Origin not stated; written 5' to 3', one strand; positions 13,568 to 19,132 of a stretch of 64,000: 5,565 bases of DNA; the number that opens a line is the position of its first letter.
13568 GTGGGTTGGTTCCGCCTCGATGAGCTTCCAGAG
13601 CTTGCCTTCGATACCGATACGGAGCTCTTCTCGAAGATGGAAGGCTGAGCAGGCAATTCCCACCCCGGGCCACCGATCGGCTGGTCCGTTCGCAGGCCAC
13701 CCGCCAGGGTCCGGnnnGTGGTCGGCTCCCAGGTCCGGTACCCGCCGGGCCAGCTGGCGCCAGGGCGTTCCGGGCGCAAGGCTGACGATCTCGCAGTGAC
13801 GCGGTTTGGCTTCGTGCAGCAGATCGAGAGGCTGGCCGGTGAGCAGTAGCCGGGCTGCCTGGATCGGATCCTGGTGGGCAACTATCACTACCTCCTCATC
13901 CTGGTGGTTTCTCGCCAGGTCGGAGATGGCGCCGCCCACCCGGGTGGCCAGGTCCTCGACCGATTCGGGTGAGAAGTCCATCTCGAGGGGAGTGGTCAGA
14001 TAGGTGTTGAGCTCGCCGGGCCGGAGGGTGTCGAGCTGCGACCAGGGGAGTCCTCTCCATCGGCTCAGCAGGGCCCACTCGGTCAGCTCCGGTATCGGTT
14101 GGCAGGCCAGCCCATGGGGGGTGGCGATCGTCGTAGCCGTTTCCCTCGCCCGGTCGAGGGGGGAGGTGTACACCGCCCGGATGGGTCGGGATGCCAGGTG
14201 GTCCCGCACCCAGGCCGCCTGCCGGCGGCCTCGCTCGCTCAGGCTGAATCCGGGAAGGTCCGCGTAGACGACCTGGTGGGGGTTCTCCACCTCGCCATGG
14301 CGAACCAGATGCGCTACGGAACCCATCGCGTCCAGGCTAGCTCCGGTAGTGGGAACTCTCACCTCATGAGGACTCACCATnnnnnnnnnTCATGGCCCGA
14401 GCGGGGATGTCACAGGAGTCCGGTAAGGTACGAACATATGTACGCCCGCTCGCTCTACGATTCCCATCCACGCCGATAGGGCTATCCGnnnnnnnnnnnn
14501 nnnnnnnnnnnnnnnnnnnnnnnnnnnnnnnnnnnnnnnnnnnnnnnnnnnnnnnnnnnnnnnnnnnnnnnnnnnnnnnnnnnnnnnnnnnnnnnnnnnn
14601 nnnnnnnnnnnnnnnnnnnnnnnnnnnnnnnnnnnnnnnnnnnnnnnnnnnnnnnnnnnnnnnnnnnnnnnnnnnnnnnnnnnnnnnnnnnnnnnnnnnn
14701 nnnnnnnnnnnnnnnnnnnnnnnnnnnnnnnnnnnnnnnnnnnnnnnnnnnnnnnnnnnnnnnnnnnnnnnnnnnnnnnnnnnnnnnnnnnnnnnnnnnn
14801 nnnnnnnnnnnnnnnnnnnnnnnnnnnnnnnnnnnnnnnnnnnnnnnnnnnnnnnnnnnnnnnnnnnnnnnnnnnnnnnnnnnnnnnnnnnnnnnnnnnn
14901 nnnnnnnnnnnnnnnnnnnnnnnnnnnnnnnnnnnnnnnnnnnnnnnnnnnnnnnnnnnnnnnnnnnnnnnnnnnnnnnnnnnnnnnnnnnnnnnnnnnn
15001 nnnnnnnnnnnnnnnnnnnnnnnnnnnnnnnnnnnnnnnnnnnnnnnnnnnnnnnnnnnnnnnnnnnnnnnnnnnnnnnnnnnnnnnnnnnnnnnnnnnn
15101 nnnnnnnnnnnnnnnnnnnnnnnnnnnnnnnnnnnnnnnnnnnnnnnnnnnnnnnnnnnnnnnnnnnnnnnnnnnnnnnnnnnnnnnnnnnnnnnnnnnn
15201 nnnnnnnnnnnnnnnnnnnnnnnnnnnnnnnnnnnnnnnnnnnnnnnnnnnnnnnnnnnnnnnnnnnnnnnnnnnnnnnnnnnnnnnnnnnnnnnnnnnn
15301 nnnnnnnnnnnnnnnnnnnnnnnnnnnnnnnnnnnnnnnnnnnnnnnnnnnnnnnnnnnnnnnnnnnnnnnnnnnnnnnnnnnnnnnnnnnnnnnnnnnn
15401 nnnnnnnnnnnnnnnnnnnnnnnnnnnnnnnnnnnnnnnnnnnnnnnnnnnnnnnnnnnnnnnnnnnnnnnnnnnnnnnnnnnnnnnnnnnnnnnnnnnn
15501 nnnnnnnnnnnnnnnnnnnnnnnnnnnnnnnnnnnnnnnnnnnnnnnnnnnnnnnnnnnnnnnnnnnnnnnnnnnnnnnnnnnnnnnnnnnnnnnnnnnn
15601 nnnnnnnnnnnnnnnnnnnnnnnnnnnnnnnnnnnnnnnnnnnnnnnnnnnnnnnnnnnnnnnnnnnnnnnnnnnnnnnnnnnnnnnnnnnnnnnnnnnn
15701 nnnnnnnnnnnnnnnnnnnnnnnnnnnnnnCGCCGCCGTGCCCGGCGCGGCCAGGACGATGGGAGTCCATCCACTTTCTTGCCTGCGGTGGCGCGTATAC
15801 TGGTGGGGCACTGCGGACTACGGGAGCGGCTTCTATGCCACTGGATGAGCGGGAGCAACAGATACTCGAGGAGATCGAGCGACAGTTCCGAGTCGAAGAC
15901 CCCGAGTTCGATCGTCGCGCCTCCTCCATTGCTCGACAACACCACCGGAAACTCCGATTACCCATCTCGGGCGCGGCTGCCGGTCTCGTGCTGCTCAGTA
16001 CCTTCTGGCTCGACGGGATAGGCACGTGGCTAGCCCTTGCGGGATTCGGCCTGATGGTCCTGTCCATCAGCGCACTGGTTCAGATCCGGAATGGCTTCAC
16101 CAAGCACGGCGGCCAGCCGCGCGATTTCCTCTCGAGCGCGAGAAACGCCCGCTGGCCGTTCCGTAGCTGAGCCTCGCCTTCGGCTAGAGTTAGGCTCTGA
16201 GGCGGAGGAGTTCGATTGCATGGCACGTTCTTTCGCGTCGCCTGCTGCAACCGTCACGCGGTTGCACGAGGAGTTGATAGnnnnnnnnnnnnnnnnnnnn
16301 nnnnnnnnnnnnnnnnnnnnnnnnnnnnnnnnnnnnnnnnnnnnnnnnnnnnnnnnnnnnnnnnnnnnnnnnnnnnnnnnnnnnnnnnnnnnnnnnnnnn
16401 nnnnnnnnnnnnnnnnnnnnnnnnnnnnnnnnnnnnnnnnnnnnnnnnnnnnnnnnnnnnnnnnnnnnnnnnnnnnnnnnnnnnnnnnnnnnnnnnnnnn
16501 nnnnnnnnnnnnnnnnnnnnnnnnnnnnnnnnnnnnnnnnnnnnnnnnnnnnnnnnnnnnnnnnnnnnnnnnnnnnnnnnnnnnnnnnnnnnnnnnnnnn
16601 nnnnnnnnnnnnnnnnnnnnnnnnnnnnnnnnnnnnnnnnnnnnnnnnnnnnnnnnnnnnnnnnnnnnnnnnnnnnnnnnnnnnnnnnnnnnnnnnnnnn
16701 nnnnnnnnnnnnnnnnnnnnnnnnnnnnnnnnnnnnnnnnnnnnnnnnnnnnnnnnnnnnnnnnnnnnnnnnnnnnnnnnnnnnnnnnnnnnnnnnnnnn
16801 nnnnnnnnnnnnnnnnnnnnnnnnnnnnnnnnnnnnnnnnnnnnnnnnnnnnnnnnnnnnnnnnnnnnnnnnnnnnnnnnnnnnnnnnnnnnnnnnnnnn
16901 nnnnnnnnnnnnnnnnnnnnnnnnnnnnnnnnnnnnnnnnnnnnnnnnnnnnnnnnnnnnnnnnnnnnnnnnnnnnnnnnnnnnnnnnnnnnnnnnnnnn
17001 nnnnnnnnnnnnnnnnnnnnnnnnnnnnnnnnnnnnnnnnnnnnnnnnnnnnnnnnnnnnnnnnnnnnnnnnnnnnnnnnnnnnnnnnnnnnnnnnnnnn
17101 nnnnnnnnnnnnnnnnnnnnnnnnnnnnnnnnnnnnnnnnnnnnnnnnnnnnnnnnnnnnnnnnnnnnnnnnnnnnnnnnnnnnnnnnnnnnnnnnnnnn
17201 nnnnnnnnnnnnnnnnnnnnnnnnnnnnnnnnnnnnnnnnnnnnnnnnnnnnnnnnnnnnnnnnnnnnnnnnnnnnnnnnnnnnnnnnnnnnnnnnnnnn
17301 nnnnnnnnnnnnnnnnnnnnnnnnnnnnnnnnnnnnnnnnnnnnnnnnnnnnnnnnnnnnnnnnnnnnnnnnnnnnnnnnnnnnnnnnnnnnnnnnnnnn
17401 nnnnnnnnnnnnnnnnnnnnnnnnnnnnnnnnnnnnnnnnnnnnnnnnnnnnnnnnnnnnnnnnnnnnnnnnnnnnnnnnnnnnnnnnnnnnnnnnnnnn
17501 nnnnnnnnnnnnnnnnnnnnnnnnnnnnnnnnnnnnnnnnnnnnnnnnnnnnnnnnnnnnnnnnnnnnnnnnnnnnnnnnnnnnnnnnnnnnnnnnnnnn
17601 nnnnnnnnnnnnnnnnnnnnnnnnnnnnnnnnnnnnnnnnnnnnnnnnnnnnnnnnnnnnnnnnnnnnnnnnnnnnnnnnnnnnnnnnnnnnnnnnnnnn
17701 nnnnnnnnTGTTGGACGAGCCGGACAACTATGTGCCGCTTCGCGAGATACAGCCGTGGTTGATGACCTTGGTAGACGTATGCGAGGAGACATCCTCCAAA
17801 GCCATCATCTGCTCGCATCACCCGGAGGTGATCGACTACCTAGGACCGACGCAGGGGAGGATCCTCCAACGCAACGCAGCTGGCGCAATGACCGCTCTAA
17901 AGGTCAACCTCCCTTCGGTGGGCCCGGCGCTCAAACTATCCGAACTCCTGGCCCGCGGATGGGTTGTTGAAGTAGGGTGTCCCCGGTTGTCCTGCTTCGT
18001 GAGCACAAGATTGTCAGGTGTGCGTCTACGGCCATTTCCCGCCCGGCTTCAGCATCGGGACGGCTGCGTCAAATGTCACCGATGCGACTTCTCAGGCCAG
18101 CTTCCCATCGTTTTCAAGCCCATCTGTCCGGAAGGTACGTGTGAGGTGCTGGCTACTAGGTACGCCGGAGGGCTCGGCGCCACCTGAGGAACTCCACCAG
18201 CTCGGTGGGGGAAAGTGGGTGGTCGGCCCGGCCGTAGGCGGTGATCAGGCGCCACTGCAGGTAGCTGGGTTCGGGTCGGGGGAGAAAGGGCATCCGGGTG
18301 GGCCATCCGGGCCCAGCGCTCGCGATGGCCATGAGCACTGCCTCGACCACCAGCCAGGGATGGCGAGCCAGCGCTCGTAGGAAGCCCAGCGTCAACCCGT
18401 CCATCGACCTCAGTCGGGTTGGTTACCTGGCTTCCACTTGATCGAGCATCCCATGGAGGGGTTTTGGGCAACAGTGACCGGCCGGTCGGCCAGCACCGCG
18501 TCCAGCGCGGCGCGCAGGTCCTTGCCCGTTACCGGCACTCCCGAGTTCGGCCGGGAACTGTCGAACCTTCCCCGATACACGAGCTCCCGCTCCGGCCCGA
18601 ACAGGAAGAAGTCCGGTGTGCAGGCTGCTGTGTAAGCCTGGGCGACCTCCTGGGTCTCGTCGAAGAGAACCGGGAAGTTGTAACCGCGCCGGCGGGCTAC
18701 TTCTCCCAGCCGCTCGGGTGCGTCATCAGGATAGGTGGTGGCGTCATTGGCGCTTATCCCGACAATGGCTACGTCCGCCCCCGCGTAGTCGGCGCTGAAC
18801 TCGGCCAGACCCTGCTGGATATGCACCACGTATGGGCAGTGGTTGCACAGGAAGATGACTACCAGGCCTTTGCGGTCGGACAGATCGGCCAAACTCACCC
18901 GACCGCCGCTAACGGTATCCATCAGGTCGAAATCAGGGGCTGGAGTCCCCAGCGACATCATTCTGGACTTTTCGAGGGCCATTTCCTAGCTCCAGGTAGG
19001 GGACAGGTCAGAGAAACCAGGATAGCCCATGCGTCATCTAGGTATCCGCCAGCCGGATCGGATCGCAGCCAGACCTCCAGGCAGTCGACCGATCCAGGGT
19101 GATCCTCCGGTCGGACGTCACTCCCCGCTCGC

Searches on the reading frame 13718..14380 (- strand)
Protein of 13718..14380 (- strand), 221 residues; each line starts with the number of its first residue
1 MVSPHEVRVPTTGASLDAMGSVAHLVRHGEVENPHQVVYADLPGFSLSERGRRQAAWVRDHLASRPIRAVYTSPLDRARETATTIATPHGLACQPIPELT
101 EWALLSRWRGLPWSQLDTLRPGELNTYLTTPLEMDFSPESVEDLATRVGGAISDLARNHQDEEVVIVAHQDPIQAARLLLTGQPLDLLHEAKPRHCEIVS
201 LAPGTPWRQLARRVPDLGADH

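Call 65: search_protein_families(library=pfam, proteins=[window:13718-14380:-], max_evalue=0.00001)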
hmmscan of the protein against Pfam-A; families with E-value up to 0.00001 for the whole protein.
window:13718-14380:- (221 aa): 1 family
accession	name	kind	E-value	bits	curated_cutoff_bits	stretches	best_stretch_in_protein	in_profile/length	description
PF00300.27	His_Phos_1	-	3.7e-38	131.6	21.7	1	24-201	2-179/194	Histidine phosphatase superfamily (branch 1)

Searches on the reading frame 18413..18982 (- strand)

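Call 66: search_protein_families(library=pfam, proteins=[window:18413-18982:-], max_evalue=0.00001)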
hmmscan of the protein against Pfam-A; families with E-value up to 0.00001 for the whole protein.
window:18413-18982:- (190 aa): 2 families
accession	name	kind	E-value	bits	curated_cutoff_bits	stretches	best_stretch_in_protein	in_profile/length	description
PF00578.27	AhpC-TSA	-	1.3e-18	67.5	26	1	12-136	2-123/124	AhpC/TSA family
PF08534.16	Redoxin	-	1.3e-15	57.9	26.6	1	12-143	3-137/148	Redoxin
